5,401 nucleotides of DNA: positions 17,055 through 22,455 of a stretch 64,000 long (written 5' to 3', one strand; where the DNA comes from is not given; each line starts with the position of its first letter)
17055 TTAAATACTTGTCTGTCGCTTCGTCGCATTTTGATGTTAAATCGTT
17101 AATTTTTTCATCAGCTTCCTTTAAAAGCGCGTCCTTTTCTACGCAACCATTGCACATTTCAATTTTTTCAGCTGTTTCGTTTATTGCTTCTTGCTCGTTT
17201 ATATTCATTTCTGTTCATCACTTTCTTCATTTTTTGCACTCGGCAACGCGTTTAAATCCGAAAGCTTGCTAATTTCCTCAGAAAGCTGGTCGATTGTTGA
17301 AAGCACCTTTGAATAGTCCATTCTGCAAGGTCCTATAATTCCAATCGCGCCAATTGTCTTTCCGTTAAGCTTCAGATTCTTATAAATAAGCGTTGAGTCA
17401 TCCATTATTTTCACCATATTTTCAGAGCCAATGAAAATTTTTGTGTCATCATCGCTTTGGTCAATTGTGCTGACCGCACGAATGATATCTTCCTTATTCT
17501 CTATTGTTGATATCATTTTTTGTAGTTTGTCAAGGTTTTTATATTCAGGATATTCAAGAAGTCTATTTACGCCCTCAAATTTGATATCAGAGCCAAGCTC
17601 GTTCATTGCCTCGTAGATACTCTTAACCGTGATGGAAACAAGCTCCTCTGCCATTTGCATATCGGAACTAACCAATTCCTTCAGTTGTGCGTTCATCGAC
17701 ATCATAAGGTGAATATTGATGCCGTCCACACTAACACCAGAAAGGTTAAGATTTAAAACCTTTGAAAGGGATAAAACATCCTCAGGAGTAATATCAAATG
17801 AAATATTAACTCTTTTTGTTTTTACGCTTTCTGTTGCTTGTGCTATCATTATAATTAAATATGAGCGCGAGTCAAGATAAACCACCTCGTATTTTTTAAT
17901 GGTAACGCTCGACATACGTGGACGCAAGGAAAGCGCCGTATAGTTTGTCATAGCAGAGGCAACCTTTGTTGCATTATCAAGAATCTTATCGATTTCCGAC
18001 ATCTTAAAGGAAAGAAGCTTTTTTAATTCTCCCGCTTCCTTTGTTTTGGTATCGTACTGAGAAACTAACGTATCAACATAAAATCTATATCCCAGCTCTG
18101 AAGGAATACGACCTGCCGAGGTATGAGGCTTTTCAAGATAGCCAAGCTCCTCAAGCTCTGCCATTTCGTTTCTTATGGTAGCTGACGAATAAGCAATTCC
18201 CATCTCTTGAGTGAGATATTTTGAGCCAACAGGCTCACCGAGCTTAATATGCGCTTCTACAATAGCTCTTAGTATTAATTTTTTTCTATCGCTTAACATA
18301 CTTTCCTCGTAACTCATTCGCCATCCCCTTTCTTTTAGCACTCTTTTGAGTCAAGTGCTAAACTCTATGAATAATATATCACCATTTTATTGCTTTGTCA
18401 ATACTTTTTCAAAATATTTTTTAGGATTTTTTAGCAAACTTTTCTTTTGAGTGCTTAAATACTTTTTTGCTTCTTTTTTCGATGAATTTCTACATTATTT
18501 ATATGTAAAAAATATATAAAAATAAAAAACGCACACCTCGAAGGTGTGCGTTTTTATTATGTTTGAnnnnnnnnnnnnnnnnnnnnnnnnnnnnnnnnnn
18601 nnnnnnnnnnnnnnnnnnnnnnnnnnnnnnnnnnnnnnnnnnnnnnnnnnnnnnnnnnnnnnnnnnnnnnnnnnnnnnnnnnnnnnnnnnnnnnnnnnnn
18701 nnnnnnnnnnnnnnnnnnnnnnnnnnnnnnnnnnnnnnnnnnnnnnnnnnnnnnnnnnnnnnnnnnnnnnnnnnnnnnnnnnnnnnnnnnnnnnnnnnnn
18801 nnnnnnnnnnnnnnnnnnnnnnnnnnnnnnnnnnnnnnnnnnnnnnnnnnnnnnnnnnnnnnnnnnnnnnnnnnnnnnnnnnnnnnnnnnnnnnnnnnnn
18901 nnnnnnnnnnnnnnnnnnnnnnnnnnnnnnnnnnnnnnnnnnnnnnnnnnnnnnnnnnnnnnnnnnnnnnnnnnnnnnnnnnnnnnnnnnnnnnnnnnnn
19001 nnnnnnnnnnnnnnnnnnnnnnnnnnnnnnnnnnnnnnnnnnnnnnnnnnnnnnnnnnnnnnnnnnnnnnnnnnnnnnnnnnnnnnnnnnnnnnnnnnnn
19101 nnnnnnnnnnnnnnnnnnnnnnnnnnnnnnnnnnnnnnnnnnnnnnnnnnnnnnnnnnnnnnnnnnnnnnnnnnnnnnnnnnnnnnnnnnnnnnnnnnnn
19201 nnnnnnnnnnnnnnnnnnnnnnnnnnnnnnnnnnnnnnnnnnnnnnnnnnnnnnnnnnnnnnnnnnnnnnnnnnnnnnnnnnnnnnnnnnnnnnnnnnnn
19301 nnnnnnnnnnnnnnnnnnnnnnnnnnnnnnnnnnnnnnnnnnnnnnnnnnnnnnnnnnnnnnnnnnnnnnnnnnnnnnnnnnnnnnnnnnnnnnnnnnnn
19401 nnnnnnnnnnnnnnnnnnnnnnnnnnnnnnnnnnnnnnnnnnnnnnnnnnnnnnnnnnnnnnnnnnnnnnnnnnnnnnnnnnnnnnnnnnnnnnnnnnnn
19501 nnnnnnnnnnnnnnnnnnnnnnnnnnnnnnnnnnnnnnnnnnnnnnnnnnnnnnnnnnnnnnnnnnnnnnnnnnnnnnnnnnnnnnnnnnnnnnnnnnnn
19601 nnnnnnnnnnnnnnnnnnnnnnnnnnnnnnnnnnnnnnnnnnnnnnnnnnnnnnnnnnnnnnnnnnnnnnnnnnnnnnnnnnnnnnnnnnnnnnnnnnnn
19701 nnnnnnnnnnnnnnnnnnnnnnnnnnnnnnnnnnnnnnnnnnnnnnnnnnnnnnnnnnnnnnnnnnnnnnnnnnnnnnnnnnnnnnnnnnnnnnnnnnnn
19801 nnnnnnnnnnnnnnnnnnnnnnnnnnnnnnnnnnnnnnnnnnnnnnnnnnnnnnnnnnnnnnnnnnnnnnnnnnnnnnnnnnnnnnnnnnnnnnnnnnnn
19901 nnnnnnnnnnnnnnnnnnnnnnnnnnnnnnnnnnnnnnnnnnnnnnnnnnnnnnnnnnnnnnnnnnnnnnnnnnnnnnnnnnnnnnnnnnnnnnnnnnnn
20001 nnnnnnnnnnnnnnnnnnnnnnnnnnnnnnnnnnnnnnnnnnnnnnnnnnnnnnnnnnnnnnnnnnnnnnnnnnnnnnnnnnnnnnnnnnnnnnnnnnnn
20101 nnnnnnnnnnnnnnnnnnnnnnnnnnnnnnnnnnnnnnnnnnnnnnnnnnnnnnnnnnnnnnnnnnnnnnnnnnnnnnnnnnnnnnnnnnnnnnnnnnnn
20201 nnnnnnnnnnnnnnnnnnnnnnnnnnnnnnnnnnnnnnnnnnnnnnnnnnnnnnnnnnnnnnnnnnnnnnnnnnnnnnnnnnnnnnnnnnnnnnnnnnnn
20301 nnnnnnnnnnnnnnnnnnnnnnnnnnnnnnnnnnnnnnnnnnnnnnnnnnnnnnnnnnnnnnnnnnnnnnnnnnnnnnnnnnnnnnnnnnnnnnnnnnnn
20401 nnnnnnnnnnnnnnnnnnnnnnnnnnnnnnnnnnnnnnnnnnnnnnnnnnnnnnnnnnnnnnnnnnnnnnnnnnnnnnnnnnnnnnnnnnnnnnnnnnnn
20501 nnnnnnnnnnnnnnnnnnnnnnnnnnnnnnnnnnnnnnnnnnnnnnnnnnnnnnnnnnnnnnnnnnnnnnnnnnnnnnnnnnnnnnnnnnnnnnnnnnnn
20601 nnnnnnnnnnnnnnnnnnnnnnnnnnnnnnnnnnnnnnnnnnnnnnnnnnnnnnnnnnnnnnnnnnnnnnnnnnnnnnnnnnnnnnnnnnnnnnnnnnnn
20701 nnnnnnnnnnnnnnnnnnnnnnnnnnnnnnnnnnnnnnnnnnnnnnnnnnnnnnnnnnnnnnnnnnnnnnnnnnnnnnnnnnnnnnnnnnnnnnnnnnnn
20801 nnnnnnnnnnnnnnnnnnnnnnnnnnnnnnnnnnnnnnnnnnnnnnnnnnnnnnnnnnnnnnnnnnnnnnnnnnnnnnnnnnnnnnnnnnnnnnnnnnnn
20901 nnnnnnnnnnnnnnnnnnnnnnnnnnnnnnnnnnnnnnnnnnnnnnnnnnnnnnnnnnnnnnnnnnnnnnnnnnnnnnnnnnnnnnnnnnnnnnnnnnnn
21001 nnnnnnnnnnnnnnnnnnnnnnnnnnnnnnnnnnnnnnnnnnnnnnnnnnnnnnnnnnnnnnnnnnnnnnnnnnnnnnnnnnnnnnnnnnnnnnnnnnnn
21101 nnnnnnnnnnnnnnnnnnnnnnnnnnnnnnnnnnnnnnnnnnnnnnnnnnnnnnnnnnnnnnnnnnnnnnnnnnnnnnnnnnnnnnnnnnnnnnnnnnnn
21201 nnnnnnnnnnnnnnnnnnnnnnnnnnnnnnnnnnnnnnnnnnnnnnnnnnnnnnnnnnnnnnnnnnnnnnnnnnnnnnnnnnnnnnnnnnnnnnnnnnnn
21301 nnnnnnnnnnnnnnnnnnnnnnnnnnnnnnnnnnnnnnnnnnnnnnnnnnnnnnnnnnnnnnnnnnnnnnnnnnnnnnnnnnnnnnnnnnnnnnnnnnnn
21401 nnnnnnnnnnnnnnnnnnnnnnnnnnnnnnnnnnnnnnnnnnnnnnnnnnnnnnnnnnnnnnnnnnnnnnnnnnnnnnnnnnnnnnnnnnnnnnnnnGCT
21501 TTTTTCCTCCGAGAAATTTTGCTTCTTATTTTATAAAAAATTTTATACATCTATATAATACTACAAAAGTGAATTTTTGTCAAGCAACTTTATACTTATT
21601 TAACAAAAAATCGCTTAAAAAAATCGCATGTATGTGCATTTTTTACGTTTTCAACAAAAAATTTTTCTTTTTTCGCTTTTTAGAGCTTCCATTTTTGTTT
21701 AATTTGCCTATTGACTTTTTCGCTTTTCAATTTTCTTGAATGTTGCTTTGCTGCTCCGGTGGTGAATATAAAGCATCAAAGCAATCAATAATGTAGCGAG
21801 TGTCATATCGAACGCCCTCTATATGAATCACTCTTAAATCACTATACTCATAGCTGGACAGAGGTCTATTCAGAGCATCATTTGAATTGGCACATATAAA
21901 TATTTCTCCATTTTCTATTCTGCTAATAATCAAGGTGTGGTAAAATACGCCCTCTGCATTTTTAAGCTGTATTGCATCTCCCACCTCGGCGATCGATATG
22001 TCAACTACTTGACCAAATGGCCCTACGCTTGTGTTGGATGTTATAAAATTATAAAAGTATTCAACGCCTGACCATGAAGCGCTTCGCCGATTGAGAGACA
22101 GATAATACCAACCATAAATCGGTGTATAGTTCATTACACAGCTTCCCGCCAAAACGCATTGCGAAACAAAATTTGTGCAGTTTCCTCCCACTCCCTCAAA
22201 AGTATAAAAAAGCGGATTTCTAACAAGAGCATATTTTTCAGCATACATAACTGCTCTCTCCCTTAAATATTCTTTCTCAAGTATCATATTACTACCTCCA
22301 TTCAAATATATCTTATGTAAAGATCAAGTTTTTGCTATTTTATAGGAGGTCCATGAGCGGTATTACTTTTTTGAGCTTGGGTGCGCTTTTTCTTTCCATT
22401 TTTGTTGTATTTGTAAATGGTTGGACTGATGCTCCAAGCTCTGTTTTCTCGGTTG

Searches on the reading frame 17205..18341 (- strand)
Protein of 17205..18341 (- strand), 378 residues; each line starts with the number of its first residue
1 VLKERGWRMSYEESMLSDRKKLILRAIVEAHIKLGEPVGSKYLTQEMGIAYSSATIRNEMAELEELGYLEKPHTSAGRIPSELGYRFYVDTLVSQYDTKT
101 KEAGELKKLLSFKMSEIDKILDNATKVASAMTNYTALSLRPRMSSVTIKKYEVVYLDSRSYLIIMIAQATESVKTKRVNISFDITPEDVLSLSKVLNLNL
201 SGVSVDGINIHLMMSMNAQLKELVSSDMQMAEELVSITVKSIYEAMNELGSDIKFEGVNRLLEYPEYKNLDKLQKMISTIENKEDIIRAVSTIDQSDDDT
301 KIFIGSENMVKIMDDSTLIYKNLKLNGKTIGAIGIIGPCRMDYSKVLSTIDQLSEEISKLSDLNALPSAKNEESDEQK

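Call 33: search_protein_families(library=pfam, proteins=[window:17205-18341:-], max_evalue=0.01)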
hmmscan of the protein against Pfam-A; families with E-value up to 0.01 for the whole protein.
window:17205-18341:- (378 aa): 2 families
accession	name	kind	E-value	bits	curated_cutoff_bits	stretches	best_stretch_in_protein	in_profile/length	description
PF01628.27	HrcA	-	2.5e-46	158.8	22.2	1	118-346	1-214/215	HrcA protein C terminal domain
PF03444.21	HrcA_DNA-bdg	-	0.008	16.3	21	0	15-83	1-68/79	Winged helix-turn-helix transcription repressor, HrcA DNA-binding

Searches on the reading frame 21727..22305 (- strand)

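Call 33: search_protein_families(library=pfam, proteins=[window:21727-22305:-], max_evalue=0.01)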
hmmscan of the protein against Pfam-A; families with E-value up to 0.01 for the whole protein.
window:21727-22305:- (192 aa): 1 family
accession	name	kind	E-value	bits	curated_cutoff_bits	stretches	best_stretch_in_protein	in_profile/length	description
PF12671.13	Amidase_6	-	7e-31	108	23.2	1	13-158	2-158/163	Putative amidase domain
